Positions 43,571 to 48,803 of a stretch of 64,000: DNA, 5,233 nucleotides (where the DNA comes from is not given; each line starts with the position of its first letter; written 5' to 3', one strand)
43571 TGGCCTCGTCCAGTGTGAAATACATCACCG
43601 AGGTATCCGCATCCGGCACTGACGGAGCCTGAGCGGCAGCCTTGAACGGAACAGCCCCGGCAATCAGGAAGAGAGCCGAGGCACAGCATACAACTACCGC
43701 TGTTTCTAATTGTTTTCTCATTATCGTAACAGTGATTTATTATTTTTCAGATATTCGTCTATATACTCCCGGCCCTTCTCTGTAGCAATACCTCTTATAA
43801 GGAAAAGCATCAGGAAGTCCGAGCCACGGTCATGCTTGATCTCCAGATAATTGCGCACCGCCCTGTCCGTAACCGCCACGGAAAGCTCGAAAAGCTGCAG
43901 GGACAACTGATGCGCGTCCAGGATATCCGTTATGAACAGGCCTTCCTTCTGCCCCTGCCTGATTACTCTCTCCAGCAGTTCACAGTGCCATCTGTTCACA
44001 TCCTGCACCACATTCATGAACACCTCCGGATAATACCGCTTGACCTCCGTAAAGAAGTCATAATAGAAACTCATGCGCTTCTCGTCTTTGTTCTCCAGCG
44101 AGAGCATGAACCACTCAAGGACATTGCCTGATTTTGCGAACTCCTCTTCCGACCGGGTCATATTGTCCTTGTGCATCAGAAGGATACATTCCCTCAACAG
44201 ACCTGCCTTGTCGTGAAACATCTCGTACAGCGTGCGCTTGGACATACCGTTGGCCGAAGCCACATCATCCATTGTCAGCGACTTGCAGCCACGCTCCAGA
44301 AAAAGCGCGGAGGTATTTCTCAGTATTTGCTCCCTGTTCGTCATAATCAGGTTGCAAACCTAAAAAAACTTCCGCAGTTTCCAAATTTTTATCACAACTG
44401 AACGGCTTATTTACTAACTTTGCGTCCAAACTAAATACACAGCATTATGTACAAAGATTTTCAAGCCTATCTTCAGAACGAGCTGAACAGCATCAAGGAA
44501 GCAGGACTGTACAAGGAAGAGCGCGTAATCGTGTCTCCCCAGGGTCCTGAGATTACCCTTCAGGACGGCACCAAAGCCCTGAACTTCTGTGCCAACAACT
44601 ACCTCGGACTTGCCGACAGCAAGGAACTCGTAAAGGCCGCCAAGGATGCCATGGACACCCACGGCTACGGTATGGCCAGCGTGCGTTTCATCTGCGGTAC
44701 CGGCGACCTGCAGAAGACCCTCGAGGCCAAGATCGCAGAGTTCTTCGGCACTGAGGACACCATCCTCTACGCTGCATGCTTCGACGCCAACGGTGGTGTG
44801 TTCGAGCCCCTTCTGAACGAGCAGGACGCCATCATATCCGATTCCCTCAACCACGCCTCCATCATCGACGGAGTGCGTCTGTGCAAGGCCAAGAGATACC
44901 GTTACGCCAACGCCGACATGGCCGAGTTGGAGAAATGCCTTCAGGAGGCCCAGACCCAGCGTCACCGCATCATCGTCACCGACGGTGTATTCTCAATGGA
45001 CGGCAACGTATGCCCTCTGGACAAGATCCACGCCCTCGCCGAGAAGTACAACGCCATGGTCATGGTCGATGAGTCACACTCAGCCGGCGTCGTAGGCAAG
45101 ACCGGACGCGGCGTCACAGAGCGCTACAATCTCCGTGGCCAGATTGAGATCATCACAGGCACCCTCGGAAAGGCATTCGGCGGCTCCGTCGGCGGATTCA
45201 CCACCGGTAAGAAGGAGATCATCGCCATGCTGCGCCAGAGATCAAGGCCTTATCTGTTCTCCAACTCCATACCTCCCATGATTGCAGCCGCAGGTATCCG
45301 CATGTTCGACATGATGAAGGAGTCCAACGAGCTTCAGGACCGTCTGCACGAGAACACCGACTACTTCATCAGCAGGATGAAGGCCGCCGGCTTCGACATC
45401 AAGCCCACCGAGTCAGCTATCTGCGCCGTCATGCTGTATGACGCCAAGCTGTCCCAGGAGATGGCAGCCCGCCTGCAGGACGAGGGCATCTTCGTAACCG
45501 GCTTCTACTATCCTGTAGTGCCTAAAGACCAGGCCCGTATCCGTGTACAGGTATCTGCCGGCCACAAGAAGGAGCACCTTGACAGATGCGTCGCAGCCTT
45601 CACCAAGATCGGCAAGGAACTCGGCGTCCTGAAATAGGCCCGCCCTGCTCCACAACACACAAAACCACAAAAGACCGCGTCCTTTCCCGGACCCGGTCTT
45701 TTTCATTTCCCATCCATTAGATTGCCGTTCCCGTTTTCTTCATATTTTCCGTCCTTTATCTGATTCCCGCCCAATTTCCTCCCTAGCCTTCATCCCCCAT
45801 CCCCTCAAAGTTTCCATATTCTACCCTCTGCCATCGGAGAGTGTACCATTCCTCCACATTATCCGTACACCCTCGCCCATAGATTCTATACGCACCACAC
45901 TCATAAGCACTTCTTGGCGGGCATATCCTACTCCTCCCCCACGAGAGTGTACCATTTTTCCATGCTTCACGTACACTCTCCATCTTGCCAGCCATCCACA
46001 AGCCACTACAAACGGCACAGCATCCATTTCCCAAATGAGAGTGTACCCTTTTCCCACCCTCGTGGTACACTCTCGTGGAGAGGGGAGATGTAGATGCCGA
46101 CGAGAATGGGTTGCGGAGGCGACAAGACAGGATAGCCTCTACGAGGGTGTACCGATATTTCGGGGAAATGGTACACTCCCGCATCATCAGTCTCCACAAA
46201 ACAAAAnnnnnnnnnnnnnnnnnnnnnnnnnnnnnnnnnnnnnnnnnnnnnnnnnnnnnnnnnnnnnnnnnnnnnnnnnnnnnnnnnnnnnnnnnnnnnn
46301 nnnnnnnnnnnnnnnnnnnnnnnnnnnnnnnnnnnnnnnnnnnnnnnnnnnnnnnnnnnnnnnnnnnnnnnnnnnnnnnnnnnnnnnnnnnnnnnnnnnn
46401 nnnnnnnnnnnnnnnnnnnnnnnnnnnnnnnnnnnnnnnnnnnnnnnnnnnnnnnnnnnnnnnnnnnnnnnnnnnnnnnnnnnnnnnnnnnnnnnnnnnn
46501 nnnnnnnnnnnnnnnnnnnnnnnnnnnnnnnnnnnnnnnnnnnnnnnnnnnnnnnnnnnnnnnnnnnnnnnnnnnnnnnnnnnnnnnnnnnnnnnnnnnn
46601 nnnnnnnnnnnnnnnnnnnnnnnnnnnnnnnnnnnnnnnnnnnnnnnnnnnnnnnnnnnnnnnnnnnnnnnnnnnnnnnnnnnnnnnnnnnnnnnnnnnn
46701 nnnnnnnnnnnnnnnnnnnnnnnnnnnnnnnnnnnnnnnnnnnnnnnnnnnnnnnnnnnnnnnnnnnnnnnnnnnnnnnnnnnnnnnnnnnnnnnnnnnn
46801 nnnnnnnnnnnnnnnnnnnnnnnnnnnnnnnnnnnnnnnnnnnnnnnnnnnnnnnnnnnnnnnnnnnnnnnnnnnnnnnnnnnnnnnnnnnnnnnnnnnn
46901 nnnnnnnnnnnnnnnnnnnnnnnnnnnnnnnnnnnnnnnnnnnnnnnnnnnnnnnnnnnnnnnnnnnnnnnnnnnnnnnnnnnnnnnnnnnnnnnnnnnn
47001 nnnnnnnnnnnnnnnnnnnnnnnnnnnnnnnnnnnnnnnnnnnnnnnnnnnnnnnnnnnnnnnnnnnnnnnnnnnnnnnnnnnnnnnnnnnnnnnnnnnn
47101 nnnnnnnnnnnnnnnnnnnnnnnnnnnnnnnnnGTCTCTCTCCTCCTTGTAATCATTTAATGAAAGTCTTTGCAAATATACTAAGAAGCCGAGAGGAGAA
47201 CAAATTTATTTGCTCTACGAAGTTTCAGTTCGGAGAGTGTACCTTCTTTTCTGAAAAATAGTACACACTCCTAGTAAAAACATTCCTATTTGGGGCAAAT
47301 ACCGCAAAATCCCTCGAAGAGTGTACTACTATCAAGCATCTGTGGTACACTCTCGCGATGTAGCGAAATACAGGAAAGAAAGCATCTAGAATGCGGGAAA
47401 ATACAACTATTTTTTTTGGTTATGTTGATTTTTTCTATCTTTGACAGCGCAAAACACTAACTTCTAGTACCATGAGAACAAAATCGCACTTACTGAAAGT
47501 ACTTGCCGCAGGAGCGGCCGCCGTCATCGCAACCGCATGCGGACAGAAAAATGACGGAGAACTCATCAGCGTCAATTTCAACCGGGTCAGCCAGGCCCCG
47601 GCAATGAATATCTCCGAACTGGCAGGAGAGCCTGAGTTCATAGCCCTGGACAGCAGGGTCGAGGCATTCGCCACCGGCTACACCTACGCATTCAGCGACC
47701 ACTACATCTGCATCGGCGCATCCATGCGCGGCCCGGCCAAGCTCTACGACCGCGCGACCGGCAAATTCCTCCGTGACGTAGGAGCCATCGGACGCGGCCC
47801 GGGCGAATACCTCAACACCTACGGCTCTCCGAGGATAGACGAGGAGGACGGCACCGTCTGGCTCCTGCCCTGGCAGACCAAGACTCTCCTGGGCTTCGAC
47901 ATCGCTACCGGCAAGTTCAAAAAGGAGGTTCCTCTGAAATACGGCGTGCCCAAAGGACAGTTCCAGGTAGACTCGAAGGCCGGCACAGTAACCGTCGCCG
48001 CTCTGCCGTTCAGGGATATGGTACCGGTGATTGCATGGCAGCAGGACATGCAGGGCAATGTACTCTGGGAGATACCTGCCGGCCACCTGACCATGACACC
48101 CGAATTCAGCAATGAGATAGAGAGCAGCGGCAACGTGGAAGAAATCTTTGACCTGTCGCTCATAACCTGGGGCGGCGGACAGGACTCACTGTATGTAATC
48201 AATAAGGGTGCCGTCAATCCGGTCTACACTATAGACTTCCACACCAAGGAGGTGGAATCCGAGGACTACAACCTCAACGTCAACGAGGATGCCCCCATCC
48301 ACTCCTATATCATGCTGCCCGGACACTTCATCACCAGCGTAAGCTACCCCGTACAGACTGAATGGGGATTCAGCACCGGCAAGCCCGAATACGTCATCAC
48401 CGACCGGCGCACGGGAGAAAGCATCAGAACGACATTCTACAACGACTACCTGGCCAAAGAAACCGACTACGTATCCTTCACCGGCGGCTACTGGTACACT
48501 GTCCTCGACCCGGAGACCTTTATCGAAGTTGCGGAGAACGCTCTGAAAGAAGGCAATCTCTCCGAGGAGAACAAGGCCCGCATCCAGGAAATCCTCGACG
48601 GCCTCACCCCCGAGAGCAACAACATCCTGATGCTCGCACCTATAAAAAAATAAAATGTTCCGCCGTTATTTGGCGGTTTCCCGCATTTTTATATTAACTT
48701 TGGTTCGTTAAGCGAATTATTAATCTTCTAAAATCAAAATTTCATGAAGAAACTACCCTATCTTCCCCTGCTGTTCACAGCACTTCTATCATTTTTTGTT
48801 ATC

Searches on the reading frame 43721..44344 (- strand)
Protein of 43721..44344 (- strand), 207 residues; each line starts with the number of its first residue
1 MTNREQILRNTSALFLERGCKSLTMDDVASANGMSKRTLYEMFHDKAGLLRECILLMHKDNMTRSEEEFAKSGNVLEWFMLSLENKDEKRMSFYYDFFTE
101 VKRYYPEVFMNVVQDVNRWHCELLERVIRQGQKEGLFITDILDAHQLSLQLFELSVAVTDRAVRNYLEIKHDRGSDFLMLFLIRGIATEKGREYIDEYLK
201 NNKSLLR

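Call 34: search_protein_families(library=pfam, proteins=[window:43721-44344:-], max_evalue=0.00001)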
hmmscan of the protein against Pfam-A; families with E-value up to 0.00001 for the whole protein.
window:43721-44344:- (207 aa): 1 family
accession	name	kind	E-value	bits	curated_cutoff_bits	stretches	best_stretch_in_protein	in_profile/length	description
PF00440.29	TetR_N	-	2.8e-10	40.3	24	1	7-53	1-47/47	Bacterial regulatory proteins, tetR family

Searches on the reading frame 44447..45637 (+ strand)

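Call 35: search_protein_families(library=pfam, proteins=[window:44447-45637:+], max_evalue=0.00001)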
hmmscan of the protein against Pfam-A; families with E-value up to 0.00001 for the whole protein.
window:44447-45637:+ (396 aa): 1 family
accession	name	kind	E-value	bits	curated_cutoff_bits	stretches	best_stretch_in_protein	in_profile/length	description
PF00155.27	Aminotran_1_2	-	2.5e-65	221.5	19.7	1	43-384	2-360/361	Aminotransferase class I and II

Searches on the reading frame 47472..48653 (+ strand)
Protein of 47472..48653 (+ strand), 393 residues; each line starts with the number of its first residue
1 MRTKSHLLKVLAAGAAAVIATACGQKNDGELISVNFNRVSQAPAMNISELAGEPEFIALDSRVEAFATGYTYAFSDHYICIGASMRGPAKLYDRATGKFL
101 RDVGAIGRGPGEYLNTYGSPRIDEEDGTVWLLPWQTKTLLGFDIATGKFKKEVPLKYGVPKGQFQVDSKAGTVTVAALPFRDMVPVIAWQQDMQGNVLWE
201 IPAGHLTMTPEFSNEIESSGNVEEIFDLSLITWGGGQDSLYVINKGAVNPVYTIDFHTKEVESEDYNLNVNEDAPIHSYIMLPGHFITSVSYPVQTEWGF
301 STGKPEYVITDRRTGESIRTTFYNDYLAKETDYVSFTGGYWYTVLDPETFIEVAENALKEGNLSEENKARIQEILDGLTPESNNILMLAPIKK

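Call 35: search_protein_families(library=pfam, proteins=[window:47472-48653:+], max_evalue=0.00001)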
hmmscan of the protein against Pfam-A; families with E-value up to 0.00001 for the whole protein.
window:47472-48653:+ (393 aa): 1 family
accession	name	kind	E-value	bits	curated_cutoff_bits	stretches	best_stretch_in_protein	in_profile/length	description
PF17170.10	DUF5128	-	9e-08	32.1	22.9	1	73-155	50-130/321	6-bladed beta-propeller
